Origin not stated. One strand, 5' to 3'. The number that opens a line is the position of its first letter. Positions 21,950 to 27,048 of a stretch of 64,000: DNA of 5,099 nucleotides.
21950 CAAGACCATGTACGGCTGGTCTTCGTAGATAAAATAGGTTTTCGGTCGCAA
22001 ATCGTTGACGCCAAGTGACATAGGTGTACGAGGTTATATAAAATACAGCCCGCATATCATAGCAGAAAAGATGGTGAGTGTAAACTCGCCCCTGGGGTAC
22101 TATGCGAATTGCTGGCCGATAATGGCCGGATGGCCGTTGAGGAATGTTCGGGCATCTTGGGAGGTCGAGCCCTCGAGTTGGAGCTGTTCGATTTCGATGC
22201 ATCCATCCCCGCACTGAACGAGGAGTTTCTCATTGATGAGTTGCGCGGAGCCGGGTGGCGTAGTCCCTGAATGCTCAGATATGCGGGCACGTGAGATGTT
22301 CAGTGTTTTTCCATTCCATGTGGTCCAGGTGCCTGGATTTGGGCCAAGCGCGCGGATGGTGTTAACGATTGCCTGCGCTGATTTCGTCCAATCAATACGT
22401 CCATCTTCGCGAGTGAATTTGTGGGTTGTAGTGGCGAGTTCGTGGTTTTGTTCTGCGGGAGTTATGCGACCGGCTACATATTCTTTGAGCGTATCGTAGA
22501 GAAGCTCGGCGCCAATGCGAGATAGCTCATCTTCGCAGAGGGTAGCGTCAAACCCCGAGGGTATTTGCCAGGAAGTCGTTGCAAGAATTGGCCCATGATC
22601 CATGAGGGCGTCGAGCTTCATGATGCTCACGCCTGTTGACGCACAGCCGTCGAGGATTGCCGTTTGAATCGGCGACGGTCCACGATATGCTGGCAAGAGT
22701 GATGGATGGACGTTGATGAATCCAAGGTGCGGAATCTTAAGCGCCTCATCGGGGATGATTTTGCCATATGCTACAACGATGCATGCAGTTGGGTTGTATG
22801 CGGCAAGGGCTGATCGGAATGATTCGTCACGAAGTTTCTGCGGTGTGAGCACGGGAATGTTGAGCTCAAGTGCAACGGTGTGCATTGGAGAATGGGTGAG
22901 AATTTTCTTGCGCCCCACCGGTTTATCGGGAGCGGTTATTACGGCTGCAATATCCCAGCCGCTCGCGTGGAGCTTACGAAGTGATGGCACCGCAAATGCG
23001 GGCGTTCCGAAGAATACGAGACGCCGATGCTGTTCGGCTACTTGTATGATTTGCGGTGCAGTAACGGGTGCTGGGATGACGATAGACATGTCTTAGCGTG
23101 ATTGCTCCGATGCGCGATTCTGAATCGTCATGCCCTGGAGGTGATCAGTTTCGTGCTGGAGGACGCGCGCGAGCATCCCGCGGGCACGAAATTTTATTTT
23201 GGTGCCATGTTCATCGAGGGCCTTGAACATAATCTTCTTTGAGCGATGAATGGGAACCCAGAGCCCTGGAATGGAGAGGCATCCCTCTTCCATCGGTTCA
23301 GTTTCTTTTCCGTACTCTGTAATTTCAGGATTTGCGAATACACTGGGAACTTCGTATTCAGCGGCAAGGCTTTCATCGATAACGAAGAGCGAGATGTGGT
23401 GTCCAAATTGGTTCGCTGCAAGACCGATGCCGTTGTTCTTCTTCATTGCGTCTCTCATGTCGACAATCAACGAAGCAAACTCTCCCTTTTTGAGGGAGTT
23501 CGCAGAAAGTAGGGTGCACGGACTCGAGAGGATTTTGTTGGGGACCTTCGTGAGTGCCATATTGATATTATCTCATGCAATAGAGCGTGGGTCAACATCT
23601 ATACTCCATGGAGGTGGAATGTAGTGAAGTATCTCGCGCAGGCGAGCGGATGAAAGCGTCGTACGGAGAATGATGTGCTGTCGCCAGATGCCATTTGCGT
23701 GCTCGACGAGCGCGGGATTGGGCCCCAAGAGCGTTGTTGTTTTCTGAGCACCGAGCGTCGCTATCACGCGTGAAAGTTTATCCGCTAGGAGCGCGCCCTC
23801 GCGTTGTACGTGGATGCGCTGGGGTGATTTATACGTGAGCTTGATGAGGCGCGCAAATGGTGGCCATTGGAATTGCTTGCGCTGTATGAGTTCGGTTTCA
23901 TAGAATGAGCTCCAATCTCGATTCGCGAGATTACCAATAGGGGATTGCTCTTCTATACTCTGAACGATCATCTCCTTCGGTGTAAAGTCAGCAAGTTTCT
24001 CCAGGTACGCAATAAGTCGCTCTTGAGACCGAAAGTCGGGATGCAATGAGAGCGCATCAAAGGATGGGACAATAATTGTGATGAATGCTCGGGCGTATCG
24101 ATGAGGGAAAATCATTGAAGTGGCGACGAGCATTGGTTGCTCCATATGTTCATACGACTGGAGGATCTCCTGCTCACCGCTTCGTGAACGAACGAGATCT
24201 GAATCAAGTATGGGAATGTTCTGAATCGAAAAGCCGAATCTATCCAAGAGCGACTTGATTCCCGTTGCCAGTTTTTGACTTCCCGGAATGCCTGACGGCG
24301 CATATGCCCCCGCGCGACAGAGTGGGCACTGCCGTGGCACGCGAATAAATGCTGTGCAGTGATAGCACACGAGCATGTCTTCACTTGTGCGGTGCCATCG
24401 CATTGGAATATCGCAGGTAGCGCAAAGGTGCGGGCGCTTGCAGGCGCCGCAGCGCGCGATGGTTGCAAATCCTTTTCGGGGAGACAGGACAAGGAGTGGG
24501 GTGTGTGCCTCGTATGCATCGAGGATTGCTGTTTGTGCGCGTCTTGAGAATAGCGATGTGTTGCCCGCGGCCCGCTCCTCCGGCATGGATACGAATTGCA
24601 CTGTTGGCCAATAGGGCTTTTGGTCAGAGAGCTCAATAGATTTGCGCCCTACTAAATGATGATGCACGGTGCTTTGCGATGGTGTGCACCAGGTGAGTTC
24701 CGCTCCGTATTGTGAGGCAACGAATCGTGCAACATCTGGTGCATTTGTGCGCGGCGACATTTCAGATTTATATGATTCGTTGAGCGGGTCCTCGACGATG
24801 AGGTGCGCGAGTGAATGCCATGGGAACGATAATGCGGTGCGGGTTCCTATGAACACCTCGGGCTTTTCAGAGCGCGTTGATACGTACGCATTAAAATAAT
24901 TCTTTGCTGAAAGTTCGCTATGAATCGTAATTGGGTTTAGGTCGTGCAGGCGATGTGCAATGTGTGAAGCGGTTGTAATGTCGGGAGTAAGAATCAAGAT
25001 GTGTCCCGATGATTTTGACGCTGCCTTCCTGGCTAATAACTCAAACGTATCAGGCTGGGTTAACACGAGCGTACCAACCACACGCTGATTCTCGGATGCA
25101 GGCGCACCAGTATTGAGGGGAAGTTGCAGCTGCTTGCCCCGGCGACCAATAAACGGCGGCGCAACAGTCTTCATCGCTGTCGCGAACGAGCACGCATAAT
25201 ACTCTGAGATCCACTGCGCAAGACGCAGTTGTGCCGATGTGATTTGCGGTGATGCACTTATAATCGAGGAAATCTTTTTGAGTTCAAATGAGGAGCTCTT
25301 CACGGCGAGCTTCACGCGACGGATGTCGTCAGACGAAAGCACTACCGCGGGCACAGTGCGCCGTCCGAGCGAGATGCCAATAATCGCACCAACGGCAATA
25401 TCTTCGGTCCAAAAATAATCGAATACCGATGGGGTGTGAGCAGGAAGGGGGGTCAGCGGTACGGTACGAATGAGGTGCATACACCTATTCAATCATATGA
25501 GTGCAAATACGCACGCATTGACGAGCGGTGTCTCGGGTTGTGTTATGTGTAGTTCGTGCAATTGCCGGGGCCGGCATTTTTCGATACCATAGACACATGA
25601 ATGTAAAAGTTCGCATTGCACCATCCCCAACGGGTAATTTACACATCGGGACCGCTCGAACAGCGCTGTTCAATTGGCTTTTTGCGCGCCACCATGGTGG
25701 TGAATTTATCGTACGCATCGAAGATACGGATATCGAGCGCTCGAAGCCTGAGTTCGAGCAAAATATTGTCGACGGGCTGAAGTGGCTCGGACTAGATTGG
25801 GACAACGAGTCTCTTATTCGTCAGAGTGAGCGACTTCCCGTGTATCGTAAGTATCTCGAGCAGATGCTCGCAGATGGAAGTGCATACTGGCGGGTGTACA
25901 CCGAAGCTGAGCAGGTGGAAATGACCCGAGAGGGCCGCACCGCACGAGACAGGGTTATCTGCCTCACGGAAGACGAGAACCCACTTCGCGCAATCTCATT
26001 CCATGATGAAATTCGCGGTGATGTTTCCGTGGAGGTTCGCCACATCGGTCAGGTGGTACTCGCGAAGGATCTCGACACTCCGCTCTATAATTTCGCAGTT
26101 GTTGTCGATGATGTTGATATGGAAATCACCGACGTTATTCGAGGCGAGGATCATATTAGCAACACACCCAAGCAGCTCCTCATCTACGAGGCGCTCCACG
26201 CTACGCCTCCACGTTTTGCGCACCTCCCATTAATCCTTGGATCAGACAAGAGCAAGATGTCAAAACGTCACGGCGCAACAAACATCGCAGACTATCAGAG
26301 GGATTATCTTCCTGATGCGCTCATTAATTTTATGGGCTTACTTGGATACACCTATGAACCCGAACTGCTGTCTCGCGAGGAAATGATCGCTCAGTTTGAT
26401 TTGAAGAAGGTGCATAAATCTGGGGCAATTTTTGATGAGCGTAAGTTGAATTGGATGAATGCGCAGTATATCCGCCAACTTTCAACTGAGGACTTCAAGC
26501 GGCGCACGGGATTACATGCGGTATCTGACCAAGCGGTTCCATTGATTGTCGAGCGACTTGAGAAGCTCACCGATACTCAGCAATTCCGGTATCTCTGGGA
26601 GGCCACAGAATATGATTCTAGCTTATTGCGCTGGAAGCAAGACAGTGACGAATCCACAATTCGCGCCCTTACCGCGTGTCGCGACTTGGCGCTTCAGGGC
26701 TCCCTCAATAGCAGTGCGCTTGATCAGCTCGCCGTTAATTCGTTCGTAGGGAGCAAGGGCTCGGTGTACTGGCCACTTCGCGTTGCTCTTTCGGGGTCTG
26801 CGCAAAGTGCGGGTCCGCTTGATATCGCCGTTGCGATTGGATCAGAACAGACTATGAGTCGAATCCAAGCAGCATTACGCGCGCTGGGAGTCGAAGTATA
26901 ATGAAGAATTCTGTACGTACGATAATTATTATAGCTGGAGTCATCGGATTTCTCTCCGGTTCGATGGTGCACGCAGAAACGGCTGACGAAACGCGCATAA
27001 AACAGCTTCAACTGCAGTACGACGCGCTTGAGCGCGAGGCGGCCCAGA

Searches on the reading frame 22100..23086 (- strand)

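Call 56: search_protein_families(library=pfam, proteins=[window:22100-23086:-], max_evalue=0.00001)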
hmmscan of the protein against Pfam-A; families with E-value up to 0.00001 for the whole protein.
window:22100-23086:- (328 aa): 2 families
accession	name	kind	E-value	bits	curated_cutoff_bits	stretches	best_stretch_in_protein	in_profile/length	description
PF00551.24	Formyl_trans_N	-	5.9e-35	121.1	26.1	1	22-192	2-173/181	Formyl transferase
PF02911.23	Formyl_trans_C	-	8e-27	93.8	21.1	1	224-319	2-99/100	Formyl transferase, C-terminal domain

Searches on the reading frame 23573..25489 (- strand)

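Call 9: search_protein_families(library=pfam, proteins=[window:23573-25489:-], max_evalue=0.01)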
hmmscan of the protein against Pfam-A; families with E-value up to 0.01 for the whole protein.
window:23573-25489:- (638 aa): 2 families
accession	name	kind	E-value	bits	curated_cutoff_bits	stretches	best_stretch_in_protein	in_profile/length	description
PF17764.6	PriA_3primeBD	-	3.9e-14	52.7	22.7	1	15-111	4-96/96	3'DNA-binding domain (3'BD)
PF18074.6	PriA_C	-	1.9e-08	35.5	26.9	1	544-634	1-95/95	Primosomal protein N C-terminal domain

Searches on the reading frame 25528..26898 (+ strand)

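Call 9: search_protein_families(library=pfam, proteins=[window:25528-26898:+], max_evalue=0.01)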
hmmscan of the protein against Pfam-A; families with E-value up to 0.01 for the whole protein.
window:25528-26898:+ (457 aa): 2 families
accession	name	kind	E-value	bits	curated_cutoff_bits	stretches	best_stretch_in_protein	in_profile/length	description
PF00749.27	tRNA-synt_1c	-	1.3e-85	287.5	23.4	2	26-140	2-114/314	tRNA synthetases class I (E and Q), catalytic domain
PF19269.4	Anticodon_2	-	5.3e-12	46.8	23.6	1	333-450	16-141/141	Anticodon binding domain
